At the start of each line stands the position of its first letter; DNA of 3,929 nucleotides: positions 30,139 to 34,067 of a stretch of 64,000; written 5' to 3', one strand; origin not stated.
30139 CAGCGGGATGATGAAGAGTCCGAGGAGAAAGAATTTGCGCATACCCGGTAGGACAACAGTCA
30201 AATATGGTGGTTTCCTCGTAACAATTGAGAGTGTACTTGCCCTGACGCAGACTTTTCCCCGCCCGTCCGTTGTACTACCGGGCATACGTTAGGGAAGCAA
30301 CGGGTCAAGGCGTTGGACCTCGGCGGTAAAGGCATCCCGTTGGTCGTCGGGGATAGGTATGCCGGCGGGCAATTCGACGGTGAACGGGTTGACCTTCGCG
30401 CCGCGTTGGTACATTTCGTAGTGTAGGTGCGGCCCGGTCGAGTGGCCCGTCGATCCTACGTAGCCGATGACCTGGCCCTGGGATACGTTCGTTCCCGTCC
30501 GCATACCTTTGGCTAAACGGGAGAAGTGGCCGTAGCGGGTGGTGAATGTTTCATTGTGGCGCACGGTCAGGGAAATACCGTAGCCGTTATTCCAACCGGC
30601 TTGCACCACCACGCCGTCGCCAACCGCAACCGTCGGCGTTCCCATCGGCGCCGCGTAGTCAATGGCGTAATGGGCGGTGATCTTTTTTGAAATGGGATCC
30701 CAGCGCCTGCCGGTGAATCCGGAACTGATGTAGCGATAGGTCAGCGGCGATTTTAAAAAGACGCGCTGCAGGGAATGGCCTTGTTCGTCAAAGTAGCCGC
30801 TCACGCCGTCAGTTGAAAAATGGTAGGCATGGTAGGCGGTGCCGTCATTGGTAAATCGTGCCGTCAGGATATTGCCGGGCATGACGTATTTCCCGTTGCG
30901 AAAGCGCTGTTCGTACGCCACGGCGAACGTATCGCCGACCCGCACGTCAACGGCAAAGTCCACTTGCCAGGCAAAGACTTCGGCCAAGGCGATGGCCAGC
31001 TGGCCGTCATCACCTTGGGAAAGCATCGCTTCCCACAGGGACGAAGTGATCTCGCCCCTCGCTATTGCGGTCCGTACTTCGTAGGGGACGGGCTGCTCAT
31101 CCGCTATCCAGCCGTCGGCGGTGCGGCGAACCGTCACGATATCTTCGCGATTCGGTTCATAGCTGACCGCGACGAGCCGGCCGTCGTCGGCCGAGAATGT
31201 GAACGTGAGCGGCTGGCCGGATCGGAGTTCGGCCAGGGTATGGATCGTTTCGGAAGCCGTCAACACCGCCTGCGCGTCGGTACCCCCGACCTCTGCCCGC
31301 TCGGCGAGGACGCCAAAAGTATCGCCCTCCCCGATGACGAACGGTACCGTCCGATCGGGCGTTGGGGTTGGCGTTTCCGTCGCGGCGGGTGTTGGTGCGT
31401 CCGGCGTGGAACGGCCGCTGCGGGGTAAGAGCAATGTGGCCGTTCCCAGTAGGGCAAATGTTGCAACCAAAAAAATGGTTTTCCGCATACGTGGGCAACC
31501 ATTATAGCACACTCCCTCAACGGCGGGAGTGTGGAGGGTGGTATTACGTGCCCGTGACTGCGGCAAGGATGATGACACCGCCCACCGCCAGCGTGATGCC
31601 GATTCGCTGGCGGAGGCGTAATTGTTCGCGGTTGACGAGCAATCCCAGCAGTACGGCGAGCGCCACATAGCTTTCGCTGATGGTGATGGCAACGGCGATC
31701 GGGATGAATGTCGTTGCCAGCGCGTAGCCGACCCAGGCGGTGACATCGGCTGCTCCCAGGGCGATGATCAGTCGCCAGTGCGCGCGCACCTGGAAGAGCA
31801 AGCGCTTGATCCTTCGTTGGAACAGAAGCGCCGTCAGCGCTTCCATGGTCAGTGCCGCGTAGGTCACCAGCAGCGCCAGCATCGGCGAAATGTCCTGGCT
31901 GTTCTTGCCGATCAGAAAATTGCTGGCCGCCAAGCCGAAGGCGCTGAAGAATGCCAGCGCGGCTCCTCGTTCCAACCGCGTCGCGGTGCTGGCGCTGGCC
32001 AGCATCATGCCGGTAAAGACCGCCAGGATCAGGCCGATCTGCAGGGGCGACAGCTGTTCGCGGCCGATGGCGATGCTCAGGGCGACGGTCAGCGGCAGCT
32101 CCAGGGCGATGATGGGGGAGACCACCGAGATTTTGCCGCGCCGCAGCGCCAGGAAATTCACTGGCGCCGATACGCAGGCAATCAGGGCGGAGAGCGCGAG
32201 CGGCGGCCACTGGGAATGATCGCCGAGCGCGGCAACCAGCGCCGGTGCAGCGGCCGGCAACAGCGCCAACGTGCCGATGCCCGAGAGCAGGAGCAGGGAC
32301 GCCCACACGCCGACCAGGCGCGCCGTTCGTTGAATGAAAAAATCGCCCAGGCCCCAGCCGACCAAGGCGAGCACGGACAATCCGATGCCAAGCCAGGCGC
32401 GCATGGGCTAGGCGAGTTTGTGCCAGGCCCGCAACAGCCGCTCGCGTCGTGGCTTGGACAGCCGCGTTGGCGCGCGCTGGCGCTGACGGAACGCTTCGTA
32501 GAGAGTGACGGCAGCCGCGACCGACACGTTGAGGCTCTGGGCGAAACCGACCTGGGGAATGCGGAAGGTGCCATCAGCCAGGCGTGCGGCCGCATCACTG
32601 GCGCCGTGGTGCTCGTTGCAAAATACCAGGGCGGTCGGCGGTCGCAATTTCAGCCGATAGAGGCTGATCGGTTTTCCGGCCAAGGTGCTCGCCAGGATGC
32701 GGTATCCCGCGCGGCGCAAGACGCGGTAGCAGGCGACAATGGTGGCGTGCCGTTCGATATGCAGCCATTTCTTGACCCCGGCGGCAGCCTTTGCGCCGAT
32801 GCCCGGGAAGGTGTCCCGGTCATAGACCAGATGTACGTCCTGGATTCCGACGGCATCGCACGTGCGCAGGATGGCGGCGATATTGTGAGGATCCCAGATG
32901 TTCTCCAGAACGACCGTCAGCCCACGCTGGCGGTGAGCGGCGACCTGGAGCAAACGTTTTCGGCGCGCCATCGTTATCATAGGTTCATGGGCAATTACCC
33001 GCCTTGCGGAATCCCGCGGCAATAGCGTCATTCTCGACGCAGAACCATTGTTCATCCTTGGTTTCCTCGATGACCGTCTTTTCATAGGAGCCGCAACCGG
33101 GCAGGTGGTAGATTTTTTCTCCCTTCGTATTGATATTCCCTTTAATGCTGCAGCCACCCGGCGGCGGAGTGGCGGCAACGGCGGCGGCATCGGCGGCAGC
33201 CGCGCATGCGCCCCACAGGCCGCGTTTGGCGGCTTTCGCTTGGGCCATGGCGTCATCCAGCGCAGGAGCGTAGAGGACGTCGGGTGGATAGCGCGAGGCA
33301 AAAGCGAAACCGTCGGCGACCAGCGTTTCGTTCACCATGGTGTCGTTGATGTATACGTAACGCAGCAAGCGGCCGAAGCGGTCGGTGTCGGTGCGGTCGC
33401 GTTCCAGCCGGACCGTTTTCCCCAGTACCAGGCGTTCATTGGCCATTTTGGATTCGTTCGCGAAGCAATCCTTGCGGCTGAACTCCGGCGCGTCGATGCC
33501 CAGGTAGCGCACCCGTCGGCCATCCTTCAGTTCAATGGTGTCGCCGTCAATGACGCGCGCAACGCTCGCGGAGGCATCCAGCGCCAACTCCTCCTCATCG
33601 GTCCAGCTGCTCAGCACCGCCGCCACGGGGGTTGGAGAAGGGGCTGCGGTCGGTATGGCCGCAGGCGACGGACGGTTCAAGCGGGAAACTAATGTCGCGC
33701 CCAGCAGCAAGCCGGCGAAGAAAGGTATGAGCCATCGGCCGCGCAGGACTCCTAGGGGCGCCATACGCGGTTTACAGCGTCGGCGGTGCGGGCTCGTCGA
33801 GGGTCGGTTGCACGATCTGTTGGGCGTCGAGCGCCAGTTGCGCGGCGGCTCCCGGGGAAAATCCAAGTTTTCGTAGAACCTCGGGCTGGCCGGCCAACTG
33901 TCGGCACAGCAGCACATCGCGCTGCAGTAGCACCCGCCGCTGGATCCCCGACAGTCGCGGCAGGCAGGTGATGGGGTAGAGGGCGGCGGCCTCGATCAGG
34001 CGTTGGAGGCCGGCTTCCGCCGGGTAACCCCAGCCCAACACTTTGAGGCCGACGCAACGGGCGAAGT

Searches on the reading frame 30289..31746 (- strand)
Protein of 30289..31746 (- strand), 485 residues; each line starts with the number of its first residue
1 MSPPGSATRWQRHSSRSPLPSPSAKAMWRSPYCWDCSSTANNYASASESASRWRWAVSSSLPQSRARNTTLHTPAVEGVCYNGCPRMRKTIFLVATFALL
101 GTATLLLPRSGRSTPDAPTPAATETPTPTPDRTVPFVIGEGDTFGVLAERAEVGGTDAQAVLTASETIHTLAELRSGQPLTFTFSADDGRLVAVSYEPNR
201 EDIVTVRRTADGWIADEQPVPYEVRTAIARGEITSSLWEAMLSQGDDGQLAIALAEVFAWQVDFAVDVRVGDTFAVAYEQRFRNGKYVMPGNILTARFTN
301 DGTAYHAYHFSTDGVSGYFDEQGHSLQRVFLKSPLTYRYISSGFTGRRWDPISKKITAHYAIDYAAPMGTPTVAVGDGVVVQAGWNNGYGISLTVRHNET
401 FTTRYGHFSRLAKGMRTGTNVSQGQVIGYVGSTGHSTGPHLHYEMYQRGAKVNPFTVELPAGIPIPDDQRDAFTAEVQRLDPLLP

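Call 48: find_encoding_contigs(protein=window:30289-31746:-, flank=10000, max_places=1)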
Protein window:30289-31746:- (485 aa): no gene with exactly this product is on record in the collection.

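Call 50: search_protein_families(library=pfam, proteins=[window:30289-31746:-], max_evalue=0.001)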
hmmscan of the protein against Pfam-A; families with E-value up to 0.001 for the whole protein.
window:30289-31746:- (485 aa): 2 families
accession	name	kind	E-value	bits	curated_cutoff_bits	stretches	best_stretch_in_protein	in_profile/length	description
PF01551.29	Peptidase_M23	-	3.6e-30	104.4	28.7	1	358-454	2-96/96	Peptidase family M23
PF19425.4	Csd3_N2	-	6.1e-10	39.6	27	1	227-344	7-120/122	Csd3 second domain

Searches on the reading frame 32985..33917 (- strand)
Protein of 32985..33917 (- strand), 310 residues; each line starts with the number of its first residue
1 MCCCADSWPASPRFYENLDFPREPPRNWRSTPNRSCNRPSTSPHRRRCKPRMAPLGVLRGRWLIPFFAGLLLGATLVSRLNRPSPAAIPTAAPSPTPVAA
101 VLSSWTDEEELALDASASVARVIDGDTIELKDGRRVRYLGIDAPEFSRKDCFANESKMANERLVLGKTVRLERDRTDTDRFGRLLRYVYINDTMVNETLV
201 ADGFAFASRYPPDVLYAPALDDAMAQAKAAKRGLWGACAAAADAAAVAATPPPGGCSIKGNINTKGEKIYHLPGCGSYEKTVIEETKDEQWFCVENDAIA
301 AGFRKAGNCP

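Call 50: search_protein_families(library=pfam, proteins=[window:32985-33917:-], max_evalue=0.001)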
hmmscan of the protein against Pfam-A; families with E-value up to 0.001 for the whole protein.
window:32985-33917:- (310 aa): 1 family
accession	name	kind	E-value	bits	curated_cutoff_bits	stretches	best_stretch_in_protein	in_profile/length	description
PF00565.23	SNase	-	4.1e-19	69.4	21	1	135-235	1-105/107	Staphylococcal nuclease homologue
